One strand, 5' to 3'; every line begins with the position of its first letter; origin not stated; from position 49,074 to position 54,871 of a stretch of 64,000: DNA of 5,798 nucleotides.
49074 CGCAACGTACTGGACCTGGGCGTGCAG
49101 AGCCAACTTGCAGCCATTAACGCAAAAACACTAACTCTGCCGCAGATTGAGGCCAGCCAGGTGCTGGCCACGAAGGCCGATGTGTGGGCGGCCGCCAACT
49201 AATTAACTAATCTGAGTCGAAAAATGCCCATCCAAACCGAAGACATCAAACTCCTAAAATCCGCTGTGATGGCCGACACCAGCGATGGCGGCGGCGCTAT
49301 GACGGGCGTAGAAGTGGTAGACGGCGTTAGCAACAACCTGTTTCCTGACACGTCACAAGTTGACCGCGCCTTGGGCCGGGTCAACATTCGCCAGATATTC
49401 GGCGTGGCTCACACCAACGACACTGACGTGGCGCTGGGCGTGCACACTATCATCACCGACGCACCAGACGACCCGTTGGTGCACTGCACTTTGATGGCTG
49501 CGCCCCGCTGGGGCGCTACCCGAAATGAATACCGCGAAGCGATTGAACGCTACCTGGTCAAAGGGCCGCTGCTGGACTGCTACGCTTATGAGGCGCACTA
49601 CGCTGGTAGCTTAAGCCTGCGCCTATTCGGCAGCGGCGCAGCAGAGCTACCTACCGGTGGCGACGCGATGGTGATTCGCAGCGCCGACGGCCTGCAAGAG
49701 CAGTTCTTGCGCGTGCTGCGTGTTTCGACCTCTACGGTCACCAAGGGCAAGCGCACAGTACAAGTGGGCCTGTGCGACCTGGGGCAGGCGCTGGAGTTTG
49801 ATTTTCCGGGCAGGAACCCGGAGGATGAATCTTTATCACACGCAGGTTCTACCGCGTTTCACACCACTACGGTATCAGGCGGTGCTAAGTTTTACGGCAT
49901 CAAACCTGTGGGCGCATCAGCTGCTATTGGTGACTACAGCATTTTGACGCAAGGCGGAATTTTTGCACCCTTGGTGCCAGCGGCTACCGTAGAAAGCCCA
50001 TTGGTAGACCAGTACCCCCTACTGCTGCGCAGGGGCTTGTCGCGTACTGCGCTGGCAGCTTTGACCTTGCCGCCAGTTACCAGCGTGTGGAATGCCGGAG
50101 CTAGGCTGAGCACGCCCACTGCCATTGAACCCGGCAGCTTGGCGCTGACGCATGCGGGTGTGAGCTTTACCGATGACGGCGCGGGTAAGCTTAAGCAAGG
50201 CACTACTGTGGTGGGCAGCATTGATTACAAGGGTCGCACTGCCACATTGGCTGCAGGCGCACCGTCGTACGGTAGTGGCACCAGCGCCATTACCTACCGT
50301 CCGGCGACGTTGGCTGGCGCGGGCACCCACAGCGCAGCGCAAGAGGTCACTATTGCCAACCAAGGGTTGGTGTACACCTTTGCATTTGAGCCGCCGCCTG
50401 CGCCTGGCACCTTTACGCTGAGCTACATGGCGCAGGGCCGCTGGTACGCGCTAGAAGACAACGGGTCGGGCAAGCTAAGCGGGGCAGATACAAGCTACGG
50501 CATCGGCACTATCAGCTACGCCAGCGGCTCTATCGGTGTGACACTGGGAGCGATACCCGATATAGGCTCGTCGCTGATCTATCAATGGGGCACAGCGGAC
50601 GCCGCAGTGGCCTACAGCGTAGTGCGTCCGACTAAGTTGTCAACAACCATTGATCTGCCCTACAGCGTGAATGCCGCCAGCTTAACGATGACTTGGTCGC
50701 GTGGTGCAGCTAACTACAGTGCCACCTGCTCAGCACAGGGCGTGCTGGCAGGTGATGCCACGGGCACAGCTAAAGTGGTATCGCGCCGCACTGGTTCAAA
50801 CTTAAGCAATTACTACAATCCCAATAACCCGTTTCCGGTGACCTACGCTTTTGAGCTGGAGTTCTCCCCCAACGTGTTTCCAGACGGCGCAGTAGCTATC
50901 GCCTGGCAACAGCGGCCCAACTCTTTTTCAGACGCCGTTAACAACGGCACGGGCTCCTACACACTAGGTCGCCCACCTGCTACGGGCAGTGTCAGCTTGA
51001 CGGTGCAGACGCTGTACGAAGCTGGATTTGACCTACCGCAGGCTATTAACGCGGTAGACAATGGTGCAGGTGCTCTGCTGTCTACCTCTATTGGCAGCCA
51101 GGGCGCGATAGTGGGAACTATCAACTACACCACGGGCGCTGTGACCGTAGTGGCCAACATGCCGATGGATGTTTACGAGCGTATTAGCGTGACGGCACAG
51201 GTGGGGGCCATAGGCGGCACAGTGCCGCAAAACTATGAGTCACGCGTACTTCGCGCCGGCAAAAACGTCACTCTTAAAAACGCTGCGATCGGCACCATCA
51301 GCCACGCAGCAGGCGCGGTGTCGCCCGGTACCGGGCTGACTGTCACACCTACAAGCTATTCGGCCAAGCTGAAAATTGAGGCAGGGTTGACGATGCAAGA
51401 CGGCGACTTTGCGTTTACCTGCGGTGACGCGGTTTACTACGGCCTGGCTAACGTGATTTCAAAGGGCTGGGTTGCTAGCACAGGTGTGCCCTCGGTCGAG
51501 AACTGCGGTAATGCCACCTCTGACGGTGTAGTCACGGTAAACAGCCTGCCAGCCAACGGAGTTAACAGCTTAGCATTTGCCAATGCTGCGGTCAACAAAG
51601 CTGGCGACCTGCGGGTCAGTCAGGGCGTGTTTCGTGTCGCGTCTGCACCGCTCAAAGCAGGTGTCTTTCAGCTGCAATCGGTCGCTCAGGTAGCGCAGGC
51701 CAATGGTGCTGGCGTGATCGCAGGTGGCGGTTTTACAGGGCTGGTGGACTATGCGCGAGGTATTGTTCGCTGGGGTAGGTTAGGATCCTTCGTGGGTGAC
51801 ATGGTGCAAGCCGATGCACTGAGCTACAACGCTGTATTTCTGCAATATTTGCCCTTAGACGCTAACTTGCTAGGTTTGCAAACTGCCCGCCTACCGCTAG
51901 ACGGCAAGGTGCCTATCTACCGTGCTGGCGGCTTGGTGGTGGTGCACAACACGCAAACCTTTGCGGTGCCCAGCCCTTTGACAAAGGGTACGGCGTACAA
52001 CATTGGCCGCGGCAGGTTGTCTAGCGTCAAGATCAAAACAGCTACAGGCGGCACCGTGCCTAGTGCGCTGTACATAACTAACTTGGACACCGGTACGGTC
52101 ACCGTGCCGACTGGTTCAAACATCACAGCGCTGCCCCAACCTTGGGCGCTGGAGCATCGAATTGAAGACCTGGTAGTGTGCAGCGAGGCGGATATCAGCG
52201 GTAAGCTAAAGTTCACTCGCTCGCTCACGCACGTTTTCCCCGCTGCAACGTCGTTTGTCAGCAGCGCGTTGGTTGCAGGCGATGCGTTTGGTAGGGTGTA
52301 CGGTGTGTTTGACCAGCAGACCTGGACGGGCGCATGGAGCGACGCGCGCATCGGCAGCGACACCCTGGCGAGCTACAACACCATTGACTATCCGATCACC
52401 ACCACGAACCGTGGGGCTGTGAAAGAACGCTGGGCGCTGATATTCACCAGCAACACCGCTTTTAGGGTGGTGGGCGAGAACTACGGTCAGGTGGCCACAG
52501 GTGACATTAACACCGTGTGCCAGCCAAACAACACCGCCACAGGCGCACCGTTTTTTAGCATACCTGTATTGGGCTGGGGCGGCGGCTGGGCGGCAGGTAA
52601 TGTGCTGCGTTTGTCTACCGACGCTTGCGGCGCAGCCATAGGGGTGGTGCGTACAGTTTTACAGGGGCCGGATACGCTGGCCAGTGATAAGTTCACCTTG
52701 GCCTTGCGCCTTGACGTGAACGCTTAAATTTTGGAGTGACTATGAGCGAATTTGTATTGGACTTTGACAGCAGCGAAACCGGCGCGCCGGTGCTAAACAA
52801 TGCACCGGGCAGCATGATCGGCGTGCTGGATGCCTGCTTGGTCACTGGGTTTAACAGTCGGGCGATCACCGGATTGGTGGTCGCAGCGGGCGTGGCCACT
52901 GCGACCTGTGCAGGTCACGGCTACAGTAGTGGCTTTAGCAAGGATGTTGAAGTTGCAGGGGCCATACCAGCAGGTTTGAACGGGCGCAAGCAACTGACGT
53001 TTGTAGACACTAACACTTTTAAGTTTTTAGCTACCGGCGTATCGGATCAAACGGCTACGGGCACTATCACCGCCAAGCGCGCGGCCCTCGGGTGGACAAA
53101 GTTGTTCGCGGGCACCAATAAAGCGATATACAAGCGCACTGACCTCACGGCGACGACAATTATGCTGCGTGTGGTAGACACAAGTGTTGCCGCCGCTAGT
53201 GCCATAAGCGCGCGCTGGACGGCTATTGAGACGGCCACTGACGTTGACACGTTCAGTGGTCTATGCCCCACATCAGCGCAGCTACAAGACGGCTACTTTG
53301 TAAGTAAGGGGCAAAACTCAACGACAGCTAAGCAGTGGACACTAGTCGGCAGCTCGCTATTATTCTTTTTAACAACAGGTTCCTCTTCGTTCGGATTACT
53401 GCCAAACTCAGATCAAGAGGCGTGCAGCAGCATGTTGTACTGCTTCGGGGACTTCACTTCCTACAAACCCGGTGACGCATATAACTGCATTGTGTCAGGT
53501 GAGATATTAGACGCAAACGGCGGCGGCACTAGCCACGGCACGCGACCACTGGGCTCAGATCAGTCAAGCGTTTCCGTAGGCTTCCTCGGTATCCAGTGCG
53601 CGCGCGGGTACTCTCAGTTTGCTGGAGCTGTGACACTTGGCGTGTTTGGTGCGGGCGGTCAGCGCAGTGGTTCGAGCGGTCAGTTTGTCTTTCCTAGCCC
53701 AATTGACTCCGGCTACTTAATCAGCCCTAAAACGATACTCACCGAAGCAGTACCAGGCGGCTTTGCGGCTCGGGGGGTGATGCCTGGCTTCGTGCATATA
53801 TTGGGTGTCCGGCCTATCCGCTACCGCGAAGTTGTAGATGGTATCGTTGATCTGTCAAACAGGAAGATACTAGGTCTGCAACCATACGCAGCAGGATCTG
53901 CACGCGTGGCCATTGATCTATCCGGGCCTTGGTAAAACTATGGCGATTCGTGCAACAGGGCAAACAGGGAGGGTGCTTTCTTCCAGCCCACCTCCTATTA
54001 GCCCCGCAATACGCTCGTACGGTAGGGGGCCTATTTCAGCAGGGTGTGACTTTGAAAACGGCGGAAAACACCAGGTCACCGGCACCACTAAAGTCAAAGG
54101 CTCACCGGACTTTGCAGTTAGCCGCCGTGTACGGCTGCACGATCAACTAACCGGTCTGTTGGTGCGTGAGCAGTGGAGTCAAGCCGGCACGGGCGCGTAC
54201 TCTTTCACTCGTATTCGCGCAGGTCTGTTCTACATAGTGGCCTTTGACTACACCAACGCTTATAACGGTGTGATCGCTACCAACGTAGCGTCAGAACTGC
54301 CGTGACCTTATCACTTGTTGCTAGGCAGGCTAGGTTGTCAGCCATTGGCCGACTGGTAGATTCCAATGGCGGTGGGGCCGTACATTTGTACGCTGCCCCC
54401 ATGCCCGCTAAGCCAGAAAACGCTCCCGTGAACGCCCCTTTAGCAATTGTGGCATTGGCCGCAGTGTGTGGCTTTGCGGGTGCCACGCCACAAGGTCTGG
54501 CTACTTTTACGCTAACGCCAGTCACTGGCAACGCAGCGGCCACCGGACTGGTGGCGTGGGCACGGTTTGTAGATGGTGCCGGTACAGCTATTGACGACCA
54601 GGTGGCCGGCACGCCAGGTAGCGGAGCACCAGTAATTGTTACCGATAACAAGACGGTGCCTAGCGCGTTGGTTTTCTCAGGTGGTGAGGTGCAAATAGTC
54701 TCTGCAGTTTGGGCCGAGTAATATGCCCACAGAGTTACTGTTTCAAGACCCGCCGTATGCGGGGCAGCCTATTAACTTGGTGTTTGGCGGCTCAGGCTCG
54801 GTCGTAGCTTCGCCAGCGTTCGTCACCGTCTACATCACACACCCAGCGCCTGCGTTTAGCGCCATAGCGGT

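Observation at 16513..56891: Intact Mu-type transposable prophage whose late region is split into divergent blocks at opposite genome ends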

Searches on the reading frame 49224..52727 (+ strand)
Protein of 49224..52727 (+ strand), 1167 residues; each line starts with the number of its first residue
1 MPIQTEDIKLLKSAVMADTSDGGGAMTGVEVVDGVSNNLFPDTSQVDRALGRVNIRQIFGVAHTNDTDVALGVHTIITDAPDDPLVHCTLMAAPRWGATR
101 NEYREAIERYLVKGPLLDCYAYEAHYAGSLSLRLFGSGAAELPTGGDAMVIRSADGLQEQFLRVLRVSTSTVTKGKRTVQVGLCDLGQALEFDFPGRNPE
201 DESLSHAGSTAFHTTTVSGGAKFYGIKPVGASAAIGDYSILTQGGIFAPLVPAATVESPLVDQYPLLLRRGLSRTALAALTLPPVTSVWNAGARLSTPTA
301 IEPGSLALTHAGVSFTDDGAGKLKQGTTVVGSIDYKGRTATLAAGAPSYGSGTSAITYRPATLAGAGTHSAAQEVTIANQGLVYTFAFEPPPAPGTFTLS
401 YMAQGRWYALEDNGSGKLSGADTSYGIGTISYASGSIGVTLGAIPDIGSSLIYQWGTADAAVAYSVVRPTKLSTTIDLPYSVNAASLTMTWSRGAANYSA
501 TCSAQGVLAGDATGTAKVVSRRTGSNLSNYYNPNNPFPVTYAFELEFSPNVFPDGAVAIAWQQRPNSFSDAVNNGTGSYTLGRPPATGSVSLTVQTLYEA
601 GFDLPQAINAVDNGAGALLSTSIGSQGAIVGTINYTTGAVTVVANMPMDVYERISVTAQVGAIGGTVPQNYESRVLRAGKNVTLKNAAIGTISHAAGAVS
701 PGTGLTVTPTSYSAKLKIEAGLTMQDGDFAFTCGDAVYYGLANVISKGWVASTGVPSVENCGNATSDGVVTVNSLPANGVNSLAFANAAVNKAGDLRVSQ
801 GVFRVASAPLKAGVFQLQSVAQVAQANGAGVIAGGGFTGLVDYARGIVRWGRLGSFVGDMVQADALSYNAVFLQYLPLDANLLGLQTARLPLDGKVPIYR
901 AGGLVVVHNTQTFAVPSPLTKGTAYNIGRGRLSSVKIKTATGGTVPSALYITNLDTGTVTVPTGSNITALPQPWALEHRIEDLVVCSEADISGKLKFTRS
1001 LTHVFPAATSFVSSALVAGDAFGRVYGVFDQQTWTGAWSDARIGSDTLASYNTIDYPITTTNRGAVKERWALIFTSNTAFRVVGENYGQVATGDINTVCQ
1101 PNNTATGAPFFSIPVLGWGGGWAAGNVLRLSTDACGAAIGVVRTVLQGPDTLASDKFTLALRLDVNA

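Call 12: search_protein_families(library=phrogs, proteins=[window:49224-52727:+])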
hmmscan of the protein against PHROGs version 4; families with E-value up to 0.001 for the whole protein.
window:49224-52727:+ (1167 aa): 2 families
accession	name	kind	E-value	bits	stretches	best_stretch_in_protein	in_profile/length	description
phrog_6128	-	unknown function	4.1e-265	883.6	1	1-1166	1-1199/1200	-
phrog_9261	-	unknown function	2.8e-107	361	2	792-1164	333-701/703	-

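Call 72: find_related_loci(query=window:49224-52727:+, collection=viral_contigs, flank=10000)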
Query window:49224-52727:+ (1167 aa) in viral_contigs; peptide patterns used: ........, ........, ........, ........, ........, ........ (x = any residue, [..] = any of these).
133 stretches matched a pattern; 128 encode a relative of the query (tblastn E <= 1e-3); the best 80 are kept; 80 distinct loci.
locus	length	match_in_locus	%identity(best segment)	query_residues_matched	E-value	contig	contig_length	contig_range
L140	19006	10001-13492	52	1-1166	0e+0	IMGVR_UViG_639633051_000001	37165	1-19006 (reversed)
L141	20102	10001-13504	48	1-1166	0e+0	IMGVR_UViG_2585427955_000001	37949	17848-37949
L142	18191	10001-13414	48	1-1166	0e+0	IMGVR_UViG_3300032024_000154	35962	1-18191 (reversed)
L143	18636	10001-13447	48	1-1166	0e+0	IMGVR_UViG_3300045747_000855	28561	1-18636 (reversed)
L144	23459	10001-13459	46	1-1166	0e+0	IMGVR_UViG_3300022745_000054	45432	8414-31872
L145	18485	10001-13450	44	1-1167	0e+0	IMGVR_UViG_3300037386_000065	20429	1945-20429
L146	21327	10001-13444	43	1-1167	0e+0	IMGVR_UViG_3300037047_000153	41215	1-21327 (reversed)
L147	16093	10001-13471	43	1-1166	0e+0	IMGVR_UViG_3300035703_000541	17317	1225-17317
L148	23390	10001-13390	43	1-1166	0e+0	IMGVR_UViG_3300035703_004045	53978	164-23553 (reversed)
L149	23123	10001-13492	46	1-1166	0e+0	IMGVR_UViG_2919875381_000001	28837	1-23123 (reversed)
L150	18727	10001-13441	45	1-1167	0e+0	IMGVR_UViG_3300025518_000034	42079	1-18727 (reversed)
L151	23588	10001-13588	35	1-1166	0e+0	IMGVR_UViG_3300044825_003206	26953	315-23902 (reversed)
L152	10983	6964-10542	36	1-1166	0e+0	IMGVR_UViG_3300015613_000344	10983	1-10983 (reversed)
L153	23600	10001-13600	35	1-1166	0e+0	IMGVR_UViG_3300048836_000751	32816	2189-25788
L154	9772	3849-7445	35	1-1166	0e+0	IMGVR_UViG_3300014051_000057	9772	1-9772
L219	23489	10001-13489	47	1-1167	0e+0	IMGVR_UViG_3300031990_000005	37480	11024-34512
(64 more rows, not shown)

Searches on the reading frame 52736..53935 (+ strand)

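Call 12: search_protein_families(library=phrogs, proteins=[window:52736-53935:+])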
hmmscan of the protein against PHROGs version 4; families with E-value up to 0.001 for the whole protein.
window:52736-53935:+ (399 aa): 4 families
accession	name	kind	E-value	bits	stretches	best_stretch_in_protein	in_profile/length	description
phrog_9998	-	unknown function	5.3e-74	250.8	1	10-399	9-401/401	-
phrog_9600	-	tail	1.2e-32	114.8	2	115-365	39-290/330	tail assembly protein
phrog_19312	-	unknown function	7.1e-08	33.1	1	115-259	41-175/332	-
phrog_23143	-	unknown function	5e-06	26.8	1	12-153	12-148/407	-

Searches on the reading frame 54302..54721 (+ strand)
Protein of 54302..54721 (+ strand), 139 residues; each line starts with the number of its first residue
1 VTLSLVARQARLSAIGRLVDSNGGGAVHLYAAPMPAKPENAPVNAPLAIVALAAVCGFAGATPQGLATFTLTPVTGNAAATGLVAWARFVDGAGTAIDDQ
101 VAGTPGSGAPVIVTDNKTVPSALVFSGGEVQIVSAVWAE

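Call 12: search_protein_families(library=phrogs, proteins=[window:54302-54721:+])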
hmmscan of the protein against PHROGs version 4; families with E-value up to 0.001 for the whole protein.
window:54302-54721:+ (139 aa): 1 family
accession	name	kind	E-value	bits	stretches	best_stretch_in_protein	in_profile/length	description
phrog_3758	-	head and packaging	5.5e-13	50.1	1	2-117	4-121/140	virion structural protein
